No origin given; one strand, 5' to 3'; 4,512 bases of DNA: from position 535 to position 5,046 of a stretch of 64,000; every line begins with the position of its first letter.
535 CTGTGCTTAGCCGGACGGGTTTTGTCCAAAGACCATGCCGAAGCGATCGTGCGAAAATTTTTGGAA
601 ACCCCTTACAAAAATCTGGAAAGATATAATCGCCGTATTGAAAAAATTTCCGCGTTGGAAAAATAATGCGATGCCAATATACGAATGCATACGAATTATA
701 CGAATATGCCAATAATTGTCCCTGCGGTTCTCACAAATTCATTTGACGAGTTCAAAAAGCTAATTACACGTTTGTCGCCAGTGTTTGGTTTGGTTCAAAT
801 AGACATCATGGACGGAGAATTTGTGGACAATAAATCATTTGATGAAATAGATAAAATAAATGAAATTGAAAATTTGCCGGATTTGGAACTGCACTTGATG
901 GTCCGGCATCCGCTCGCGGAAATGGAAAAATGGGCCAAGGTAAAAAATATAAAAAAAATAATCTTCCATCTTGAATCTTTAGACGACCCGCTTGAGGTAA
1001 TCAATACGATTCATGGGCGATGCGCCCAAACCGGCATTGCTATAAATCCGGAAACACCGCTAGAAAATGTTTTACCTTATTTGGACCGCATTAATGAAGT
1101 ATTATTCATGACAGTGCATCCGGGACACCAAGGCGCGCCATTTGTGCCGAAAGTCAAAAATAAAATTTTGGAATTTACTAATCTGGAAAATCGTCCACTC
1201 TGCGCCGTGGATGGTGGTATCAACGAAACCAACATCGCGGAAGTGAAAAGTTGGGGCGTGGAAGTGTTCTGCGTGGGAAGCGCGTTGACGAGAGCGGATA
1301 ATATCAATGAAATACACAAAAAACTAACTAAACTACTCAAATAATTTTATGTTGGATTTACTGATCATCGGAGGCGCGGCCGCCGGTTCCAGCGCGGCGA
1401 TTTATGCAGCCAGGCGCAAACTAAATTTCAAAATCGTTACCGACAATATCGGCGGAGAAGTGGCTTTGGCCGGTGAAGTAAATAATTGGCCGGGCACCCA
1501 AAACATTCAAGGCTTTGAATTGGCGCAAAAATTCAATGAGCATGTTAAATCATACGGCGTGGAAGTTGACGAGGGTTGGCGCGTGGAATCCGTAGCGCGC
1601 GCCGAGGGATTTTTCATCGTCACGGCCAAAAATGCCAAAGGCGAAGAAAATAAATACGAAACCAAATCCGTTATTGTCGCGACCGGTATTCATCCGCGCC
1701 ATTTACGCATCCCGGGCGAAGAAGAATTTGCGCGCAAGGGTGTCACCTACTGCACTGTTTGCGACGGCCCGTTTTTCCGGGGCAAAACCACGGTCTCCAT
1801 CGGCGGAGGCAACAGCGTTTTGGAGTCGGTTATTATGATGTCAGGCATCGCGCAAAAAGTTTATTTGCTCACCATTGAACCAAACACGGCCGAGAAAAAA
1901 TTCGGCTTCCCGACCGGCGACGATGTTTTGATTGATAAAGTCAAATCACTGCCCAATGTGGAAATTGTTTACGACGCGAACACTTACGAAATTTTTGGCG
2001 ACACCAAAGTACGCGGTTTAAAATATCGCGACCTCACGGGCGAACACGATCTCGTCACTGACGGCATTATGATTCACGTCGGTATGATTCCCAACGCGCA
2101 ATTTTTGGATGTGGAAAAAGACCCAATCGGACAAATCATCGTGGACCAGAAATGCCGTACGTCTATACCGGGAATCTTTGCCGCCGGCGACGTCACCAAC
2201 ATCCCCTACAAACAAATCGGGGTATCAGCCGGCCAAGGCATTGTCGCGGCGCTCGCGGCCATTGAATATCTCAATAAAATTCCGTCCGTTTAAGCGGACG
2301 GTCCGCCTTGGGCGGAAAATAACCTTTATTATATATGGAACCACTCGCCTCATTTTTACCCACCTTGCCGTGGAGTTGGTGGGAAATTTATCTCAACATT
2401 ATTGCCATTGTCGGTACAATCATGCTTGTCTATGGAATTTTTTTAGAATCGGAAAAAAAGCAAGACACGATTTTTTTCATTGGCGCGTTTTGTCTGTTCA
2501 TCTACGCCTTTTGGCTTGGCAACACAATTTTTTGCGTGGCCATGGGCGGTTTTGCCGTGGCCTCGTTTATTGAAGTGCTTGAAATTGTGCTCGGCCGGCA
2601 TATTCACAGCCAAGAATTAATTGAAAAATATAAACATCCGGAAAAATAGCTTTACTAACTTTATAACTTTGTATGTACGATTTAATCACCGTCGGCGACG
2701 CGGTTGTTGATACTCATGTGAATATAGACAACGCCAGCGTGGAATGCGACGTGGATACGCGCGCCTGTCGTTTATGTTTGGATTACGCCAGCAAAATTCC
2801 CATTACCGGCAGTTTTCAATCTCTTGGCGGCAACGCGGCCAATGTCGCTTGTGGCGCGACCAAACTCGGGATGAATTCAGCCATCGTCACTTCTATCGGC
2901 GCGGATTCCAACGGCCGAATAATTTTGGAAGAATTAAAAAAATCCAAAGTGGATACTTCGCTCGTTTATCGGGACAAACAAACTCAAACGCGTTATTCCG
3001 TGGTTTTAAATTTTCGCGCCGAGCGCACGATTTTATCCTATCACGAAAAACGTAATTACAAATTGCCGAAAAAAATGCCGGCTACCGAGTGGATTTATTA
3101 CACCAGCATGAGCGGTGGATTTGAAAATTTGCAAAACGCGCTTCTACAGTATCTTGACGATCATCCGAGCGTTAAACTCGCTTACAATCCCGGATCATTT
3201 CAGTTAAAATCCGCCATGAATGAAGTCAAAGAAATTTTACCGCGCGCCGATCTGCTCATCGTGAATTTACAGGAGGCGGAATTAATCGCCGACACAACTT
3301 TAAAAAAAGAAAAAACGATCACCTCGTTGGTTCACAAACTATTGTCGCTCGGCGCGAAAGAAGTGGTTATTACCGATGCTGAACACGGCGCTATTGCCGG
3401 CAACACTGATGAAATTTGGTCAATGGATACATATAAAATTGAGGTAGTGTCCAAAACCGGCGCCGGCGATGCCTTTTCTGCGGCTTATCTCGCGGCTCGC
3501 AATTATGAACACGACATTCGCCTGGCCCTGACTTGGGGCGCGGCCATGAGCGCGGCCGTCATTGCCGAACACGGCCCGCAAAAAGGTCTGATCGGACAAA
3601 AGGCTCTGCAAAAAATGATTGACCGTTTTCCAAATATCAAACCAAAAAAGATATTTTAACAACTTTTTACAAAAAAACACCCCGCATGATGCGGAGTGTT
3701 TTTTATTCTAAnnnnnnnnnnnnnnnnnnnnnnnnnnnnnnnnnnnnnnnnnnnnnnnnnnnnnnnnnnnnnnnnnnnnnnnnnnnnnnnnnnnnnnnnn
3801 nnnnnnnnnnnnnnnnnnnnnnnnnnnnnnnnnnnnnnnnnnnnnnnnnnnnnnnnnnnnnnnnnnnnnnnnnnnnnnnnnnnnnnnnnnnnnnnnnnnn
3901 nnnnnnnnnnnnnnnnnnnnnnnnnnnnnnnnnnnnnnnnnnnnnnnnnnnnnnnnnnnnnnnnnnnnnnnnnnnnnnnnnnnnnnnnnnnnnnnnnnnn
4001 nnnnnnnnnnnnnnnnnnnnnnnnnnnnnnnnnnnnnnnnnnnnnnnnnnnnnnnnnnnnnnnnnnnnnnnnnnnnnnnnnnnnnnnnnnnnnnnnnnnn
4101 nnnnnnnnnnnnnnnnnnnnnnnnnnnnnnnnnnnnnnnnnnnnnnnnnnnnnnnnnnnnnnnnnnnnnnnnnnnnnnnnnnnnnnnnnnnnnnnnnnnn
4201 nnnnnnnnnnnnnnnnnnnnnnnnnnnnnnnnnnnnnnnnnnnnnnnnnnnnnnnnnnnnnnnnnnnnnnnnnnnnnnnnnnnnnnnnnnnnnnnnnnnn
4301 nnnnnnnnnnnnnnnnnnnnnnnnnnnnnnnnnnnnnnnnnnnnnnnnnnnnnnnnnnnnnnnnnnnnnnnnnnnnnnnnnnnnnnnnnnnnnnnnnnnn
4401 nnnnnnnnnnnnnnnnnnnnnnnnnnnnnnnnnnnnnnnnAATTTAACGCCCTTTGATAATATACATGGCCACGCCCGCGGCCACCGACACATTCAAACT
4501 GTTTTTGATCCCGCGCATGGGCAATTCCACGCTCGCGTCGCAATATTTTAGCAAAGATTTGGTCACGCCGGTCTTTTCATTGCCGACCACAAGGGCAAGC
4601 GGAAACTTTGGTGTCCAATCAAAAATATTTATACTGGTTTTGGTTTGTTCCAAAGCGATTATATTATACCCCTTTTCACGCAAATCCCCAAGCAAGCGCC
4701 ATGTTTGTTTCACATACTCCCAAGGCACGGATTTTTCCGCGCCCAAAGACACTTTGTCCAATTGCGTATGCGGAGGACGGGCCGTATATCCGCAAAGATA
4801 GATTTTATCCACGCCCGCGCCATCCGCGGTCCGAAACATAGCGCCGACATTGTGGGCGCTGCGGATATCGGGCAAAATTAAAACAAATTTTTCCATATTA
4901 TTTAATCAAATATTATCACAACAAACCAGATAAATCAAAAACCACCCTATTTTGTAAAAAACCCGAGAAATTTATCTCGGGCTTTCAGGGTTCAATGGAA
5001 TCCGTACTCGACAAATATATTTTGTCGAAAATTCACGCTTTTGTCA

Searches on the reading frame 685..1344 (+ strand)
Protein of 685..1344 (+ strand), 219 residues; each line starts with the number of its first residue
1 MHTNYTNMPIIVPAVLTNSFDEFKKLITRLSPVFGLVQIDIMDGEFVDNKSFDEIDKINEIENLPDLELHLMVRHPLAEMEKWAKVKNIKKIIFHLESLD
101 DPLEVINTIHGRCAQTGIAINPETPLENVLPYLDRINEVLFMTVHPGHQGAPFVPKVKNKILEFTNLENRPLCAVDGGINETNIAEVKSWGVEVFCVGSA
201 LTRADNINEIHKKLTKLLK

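Call 43: search_protein_families(library=pfam, proteins=[window:685-1344:+], max_evalue=0.0001)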
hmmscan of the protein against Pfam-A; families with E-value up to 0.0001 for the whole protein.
window:685-1344:+ (219 aa): 1 family
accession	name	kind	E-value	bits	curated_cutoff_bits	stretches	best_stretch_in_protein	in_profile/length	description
PF00834.25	Ribul_P_3_epim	-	6.3e-39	133.9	21.1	1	11-201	2-197/198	Ribulose-phosphate 3 epimerase family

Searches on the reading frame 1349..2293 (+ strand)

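Call 20: search_protein_families(library=pfam, proteins=[window:1349-2293:+], max_evalue=0.001)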
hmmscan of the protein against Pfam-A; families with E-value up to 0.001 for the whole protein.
window:1349-2293:+ (314 aa): 7 families
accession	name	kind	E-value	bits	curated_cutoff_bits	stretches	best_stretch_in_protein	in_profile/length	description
PF07992.20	Pyr_redox_2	-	9.8e-38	130.7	26.1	1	3-286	2-280/291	Pyridine nucleotide-disulphide oxidoreductase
PF13738.12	Pyr_redox_3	-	3.6e-16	59.7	30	1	50-280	75-305/305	Pyridine nucleotide-disulphide oxidoreductase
PF00890.30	FAD_binding_2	-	8.8e-07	28.9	20.4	0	50-117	136-206/414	FAD binding domain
PF01266.30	DAO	-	1.8e-05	24.9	27.9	0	48-119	141-209/353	FAD dependent oxidoreductase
PF01134.28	GIDA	-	0.00024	20.7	22.1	0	3-34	1-32/391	Glucose inhibited division protein A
PF03486.20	HI0933_like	-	0.00075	19.5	50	0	57-113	110-163/244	HI0933-like protein Rossmann domain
PF00070.33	Pyr_redox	-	0.00081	20.3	22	0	149-226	3-79/82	Pyridine nucleotide-disulphide oxidoreductase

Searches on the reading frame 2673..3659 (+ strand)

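Call 20: search_protein_families(library=pfam, proteins=[window:2673-3659:+], max_evalue=0.001)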
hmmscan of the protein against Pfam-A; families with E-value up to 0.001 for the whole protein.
window:2673-3659:+ (328 aa): 2 families
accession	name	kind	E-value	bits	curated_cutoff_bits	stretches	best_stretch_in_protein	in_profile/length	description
PF00294.29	PfkB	-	4.9e-42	144.7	25.8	1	50-304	34-297/302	pfkB family carbohydrate kinase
PF08543.17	Phos_pyr_kin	-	1.2e-10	41.6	27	1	179-298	106-233/246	Phosphomethylpyrimidine kinase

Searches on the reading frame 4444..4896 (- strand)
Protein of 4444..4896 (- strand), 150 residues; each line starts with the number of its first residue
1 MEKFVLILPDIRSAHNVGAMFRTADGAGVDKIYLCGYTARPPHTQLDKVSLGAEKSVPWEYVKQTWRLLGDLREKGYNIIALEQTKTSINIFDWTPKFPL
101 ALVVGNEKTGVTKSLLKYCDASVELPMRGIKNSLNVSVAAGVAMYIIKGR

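Call 20: search_protein_families(library=pfam, proteins=[window:4444-4896:-], max_evalue=0.001)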
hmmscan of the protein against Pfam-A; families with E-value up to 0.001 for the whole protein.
window:4444-4896:- (150 aa): 1 family
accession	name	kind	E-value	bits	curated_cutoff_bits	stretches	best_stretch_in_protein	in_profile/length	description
PF00588.24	SpoU_methylase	-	1.6e-36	125.9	29.7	1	4-145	2-142/142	SpoU rRNA Methylase family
